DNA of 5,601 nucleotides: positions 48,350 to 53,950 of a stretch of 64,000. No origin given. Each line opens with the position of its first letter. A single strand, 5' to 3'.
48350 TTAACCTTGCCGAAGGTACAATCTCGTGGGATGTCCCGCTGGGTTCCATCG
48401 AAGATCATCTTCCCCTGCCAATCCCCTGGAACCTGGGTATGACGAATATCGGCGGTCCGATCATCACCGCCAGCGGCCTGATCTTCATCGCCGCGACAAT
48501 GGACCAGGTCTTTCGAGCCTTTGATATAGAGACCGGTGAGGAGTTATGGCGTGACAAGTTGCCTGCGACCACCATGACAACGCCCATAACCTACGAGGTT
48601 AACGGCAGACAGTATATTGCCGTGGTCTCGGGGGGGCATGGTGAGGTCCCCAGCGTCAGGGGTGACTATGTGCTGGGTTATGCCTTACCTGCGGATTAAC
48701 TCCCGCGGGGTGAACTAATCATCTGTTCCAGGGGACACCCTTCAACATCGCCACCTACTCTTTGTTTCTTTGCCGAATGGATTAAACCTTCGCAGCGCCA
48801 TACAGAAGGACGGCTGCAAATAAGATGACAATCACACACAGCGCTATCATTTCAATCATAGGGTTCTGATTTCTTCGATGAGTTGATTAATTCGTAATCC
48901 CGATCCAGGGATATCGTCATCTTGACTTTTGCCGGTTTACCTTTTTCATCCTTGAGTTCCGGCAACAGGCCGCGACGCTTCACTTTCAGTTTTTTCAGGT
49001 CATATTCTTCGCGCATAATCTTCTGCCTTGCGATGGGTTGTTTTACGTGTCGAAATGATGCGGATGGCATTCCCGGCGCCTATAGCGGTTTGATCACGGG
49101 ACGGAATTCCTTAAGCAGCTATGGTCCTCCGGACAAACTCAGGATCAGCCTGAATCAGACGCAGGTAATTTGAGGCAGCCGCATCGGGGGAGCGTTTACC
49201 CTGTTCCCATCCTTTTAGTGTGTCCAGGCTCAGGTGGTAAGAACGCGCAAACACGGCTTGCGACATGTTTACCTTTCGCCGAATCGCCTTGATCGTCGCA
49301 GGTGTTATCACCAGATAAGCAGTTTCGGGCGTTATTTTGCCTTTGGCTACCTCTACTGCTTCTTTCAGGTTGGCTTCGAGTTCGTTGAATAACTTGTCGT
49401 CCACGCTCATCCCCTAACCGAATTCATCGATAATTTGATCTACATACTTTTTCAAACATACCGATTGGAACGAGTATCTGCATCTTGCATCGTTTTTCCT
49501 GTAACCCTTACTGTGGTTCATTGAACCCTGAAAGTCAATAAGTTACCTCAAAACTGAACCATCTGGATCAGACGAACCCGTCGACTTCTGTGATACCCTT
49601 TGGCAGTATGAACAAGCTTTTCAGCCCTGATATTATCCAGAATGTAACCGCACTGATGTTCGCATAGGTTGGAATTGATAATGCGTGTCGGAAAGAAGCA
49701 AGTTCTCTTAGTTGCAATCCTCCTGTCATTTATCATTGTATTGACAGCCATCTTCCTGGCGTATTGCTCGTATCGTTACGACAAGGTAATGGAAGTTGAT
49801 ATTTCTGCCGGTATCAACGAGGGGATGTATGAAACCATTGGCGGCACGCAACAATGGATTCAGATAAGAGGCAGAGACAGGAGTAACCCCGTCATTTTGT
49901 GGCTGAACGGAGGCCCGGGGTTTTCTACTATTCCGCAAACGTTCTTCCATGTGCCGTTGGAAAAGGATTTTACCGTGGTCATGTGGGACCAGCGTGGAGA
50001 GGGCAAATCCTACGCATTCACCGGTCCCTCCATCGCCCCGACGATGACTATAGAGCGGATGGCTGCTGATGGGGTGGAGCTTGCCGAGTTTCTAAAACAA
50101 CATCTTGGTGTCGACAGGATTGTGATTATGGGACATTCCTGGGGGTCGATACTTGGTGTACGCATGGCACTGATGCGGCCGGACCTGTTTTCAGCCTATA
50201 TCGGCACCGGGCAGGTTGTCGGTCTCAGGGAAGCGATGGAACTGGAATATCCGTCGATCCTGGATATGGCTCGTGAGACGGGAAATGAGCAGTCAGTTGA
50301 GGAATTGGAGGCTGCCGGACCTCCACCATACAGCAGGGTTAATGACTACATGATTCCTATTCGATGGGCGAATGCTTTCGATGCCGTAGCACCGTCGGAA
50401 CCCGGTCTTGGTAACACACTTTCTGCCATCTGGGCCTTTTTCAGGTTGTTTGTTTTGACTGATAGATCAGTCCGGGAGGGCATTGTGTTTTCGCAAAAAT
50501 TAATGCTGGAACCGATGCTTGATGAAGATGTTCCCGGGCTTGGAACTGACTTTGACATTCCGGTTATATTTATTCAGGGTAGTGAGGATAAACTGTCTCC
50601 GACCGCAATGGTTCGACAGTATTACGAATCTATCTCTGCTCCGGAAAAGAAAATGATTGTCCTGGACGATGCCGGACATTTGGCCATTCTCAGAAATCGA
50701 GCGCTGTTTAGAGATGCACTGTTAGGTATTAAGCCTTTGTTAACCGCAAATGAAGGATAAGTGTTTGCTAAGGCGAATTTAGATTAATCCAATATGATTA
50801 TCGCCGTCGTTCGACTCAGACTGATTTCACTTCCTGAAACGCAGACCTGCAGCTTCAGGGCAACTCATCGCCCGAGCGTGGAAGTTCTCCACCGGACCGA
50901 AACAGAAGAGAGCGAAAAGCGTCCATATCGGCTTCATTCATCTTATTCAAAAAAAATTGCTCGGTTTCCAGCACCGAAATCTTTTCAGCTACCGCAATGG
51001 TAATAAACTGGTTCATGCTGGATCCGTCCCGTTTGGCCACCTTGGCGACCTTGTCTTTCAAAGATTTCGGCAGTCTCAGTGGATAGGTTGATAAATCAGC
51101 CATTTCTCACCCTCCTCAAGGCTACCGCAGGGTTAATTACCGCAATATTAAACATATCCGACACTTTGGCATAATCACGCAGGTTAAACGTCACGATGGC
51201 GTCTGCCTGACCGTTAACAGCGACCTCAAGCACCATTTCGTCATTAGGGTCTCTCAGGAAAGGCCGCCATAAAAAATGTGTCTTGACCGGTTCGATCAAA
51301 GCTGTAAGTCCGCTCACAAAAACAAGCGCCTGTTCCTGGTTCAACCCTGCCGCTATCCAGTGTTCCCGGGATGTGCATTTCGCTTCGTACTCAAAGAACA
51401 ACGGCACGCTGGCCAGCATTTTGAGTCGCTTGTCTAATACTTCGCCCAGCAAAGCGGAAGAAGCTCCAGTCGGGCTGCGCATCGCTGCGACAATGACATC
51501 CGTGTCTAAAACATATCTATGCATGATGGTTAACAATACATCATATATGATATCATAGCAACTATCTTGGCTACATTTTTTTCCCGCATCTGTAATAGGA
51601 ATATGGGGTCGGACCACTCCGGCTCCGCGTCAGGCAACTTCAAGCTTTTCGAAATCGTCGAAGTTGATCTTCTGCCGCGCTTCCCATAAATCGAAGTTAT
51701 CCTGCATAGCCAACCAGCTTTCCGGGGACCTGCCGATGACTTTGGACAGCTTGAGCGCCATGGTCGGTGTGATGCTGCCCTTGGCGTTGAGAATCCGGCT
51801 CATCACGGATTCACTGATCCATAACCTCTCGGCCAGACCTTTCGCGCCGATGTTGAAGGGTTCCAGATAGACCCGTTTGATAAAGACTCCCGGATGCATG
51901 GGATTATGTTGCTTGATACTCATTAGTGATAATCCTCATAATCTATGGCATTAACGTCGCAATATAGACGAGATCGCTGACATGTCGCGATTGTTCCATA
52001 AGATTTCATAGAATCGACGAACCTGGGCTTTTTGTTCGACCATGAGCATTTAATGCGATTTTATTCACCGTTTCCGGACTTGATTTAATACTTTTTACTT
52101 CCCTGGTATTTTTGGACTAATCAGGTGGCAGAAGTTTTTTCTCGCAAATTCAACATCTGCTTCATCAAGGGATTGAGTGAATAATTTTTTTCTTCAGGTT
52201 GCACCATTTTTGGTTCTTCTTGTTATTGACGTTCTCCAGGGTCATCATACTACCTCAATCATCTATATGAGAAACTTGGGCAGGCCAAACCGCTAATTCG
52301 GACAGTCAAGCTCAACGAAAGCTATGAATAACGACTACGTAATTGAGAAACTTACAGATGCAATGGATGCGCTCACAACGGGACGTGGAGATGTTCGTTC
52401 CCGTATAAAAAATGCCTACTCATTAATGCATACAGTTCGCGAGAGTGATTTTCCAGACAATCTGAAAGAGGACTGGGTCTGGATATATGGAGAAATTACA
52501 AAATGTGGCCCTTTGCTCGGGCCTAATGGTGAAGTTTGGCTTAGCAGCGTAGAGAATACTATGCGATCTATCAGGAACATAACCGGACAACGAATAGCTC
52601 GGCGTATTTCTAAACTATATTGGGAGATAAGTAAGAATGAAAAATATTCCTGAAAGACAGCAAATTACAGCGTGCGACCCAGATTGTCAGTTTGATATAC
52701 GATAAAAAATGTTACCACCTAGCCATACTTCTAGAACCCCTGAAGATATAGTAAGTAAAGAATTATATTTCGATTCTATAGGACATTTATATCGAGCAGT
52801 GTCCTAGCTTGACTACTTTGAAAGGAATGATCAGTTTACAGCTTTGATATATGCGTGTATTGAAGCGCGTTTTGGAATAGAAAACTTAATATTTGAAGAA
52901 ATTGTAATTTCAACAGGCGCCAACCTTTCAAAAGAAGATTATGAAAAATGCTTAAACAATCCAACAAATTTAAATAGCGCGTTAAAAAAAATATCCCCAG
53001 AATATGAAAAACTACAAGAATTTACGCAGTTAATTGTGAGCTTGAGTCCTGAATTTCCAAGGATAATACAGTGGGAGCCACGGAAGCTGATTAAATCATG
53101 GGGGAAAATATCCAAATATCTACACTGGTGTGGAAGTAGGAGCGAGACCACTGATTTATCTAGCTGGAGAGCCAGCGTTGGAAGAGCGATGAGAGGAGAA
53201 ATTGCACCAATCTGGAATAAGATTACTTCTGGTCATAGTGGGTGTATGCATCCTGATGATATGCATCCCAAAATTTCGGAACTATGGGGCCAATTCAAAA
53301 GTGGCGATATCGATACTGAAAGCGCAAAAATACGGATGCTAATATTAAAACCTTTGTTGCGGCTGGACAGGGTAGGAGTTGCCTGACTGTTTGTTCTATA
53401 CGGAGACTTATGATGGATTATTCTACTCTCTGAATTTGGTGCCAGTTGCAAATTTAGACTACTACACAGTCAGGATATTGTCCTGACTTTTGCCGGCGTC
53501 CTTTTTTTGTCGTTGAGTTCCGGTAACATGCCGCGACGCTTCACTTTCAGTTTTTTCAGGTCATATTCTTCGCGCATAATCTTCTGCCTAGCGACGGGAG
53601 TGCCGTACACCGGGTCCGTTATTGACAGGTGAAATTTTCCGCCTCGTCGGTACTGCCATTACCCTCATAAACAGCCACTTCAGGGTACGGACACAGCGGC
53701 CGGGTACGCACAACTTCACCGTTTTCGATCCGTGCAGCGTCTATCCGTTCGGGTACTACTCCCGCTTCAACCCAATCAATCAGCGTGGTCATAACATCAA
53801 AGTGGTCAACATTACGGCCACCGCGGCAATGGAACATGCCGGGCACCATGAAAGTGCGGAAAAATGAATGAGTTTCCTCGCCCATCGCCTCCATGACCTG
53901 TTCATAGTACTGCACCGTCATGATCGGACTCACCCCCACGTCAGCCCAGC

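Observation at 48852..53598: Low-GC island bracketed by ~118-bp direct repeats derived from a brnA-like gene start, filled with orphan antitoxins, a toxin-first PIN-RHH pair and unannotatable ORFs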

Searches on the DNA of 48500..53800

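Call 101: search_rna_families(source=window, start=48500, end=53800, threshold=evalue, max_evalue=1)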
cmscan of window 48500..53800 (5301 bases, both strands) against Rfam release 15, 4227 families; matches with E-value up to 1: 0.
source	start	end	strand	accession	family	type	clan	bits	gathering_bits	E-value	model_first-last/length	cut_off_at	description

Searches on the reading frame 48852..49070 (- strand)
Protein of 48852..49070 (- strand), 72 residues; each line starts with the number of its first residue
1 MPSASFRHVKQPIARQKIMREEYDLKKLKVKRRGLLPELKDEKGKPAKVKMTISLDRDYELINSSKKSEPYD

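Call 7: search_protein_families(library=pfam, max_evalue=0.1, proteins=[window:48852-49070:-])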
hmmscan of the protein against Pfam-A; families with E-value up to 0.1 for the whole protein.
window:48852-49070:- (72 aa): 0 families

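Call 8: search_protein_families(library=ncbifam, max_evalue=0.1, proteins=[window:48852-49070:-])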
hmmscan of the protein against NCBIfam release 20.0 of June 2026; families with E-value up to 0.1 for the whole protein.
window:48852-49070:- (72 aa): 0 families

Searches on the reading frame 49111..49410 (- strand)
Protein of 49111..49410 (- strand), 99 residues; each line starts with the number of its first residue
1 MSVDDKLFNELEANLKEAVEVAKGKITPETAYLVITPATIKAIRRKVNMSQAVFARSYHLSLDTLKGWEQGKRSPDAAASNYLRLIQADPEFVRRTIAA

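Call 7: search_protein_families(library=pfam, max_evalue=0.1, proteins=[window:49111-49410:-])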
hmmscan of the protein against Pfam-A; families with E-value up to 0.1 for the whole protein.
window:49111-49410:- (99 aa): 4 families
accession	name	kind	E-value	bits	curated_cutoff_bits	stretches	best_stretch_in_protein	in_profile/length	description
PF01381.28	HTH_3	-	4.3e-06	27.1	23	1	40-77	1-38/55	Helix-turn-helix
PF15731.11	MqsA_antitoxin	-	0.00015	22.4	30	1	33-93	67-127/131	Antitoxin component of bacterial toxin-antitoxin system, MqsA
PF13560.12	HTH_31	-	0.00036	21.2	27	1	39-90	5-58/64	Helix-turn-helix domain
PF12844.13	HTH_19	-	0.047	14.1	30.2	1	40-79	4-41/64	Helix-turn-helix domain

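Call 8: search_protein_families(library=ncbifam, max_evalue=0.1, proteins=[window:49111-49410:-])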
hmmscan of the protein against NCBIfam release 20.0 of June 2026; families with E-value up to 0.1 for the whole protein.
window:49111-49410:- (99 aa): 9 families
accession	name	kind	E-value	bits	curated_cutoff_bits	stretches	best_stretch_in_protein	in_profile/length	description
NF041265.1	NadS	equivalog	8.9e-19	67.6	60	1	7-95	3-90/94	NadS family protein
TIGR03830.1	CxxCG_CxxCG_HTH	subfamily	9.4e-10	38.4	61.8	1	34-94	64-124/127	type II TA system antitoxin MqsA family protein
NF007481.0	PRK10072.1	equivalog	1.7e-06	28.4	110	1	38-94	36-92/96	HTH-type transcriptional regulator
NF041951.1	phage_RstR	subfamily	0.00025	21.3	80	1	38-78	5-45/108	RstR family transcriptional repressor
NF047542.1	telomere_Tap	equivalog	0.00045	19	600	1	36-87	18-70/695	telomere-associated protein Tap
TIGR03070.1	couple_hipB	subfamily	0.016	15.2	71.65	1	39-75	6-42/58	type II toxin-antitoxin system Y4mF family antitoxin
TIGR00270.2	TIGR00270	equivalog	0.026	14.3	110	1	39-79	79-119/159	multiprotein bridging factor aMBF1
NF040522.1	VC1465_fam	subfamily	0.033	14.2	70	1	40-87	1-48/111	VC1465 family Xer recombination activation factor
NF007257.0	PRK09706.1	subfamily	0.085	12.7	101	0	39-77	9-47/135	transcriptional repressor DicA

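Call 11: search_protein_families(library=padloc, max_evalue=0.1, proteins=[window:49111-49410:-])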
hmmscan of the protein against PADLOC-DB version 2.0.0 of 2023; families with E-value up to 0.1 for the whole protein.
window:49111-49410:- (99 aa): 7 families
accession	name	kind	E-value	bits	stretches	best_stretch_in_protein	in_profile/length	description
PDLC02926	HTH_VI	-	0.00012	20.2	1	39-76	5-42/92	-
PDLC03951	RmrA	-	0.00065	16.8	1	37-81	10-54/400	-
PDLC03949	RmrA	-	0.0032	14.4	1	35-93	2-61/363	-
PDLC03952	RmrA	-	0.0068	13.3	1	34-79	21-66/395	-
PDLC03666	Control_protein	-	0.011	14.1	1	39-74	10-45/77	control protein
PDLC03669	Control_protein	-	0.024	12.9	1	35-78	9-52/96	control protein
PDLC01718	typeIV_Cas6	-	0.043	11.6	1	4-63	155-210/262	Cas6_7_IV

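Call 12: search_protein_families(library=phrogs, max_evalue=0.1, proteins=[window:49111-49410:-])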
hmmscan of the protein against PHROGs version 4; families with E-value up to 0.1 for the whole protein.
window:49111-49410:- (99 aa): 15 families
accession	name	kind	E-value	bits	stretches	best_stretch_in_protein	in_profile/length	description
phrog_2104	-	unknown function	2e-22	80.4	1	5-96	3-100/103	-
phrog_8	-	transcription regulation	2.9e-05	24.7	1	40-77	81-118/346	transcriptional regulator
phrog_25567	-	unknown function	6e-05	23.9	1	35-88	51-99/115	-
phrog_5823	-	transcription regulation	0.00024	21.4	1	39-75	10-46/404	transcriptional regulator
phrog_7950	-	transcription regulation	0.00031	21.8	1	33-86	5-61/68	transcriptional repressor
phrog_3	-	transcription regulation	0.0038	18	1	31-78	84-129/430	transcriptional repressor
phrog_2439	-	transcription regulation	0.0038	17.1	1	35-79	7-51/367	transcriptional regulator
phrog_19114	-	unknown function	0.0049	17.9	1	31-92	67-128/135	-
phrog_147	-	transcription regulation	0.015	16.7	1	40-79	9-49/100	transcriptional regulator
phrog_2967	-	transcription regulation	0.024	15.1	1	35-78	10-53/225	transcriptional regulator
phrog_6962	-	unknown function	0.07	14.4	1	40-75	6-41/73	-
phrog_4779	-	transcription regulation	0.072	14.6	0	36-74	3-41/98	transcriptional regulator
phrog_1124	-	transcription regulation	0.072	13.6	1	41-80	14-52/177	transcriptional regulator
phrog_38149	-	unknown function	0.073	14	0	38-76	11-49/190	-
phrog_4836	-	transcription regulation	0.1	13.2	0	38-75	78-115/194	CII-like regulator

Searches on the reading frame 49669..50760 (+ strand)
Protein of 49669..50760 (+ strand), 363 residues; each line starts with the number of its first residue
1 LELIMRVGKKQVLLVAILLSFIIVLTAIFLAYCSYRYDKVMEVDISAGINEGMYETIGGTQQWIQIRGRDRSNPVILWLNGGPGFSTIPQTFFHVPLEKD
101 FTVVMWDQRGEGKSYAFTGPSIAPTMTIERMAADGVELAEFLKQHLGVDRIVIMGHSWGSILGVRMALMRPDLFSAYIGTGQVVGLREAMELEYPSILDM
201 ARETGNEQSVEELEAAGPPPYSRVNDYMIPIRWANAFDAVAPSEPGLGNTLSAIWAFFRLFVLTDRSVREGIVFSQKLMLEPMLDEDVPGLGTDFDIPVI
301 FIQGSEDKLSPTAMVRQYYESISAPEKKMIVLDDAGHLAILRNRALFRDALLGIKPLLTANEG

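Call 7: search_protein_families(library=pfam, max_evalue=0.1, proteins=[window:49669-50760:+])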
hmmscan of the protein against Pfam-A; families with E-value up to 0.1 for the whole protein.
window:49669-50760:+ (363 aa): 5 families
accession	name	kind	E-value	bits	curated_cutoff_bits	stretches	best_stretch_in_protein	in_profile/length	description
PF00561.26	Abhydrolase_1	-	3.4e-18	66.7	25.8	2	74-191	1-108/245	alpha/beta hydrolase fold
PF12146.15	Hydrolase_4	-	3.6e-15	56.3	27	2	98-191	29-118/239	Serine aminopeptidase, S33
PF12697.13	Abhydrolase_6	-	6.1e-13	50.4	26.3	1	77-346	2-214/217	Alpha/beta hydrolase family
PF00326.27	Peptidase_S9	-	8.1e-05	22.6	22.6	1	98-194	12-112/213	Prolyl oligopeptidase family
PF00450.28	Peptidase_S10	-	0.0022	17.9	21.9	1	70-89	37-56/420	Serine carboxypeptidase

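Call 8: search_protein_families(library=ncbifam, max_evalue=0.1, proteins=[window:49669-50760:+])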
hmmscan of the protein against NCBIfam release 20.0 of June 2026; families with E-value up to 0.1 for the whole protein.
window:49669-50760:+ (363 aa): 23 families
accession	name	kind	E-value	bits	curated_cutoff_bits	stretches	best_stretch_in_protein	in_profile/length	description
TIGR01250.1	pro_imino_pep_2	subfamily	1.2e-14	54.6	167.65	1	51-176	4-123/288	proline iminopeptidase-family hydrolase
TIGR02427.1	protocat_pcaD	equivalog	6.1e-13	48.7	255.85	2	96-177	35-107/251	3-oxoadipate enol-lactonase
NF051488.1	bifunc_PcaDC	exception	4.8e-12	45.7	390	2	97-176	35-105/375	bifunctional 3-oxoadipate enol-lactonase/4-carboxymuconolactone decarboxylase PcaDC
TIGR01249.1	pro_imino_pep_1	equivalog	4.2e-11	42.6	259.75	1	67-173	22-119/307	prolyl aminopeptidase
NF051487.1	bifunc_PcaCD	exception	2.1e-10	40.3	430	2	97-178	195-267/413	bifunctional 4-carboxymuconolactone decarboxylase/3-oxoadipate enol-lactonase PcaCD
NF045948.1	ProImpepThrmp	equivalog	3.5e-10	39.8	500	1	53-169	5-115/291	proline iminopeptidase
TIGR03611.1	RutD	equivalog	4.4e-10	39.4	238.5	1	84-175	24-106/258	pyrimidine utilization protein D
NF045945.1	ProImpepLactob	equivalog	6.3e-08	32.4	400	1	59-165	12-113/293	proline iminopeptidase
TIGR03056.1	bchO_mg_che_rel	equivalog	4.9e-07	29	172.55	1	55-171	11-117/278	alpha/beta fold hydrolase BchO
NF045632.1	hydroxlase_HsaD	equivalog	8.2e-06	25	400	1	68-172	30-127/290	4,5:9,10-diseco-3-hydroxy-5,9,17-trioxoandrosta-1(10),2-diene-4-oate hydrolase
NF004514.1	PRK05855.1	equivalog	1.3e-05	24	455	1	70-162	19-104/578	SDR family oxidoreductase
NF047920.1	lactonase_UilS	equivalog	1.7e-05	24.7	400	0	71-162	22-111/285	UilS family quorum-quenching N-acyl-homoserine lactonase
NF050089.1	i_nPHAscl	equivalog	4.5e-05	22.6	300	1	294-340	228-273/288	intracellular short-chain-length polyhydroxyalkanoate depolymerase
NF002043.0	PRK00870.1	subfamily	8.4e-05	22.1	265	1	71-178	44-144/302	haloalkane dehalogenase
TIGR01738.1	bioH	equivalog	0.0004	20.1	206.95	1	293-347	185-237/245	pimeloyl-ACP methyl ester esterase BioH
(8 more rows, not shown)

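Call 11: search_protein_families(library=padloc, max_evalue=0.1, proteins=[window:49669-50760:+])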
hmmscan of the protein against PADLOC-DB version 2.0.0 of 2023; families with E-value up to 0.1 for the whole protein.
window:49669-50760:+ (363 aa): 1 family
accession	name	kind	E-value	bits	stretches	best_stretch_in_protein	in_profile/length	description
PDLC01094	C3a206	-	0.00061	16.8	1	141-191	205-255/504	TAP-like protein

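Call 12: search_protein_families(library=phrogs, max_evalue=0.1, proteins=[window:49669-50760:+])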
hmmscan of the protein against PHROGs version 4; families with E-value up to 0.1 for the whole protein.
window:49669-50760:+ (363 aa): 2 families
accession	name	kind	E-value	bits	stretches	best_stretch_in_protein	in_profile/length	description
phrog_789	-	other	5.8e-17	62.6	1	70-347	351-589/637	esterase/lipase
phrog_23613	-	other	0.03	14.7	1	54-163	7-103/271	esterase/lipase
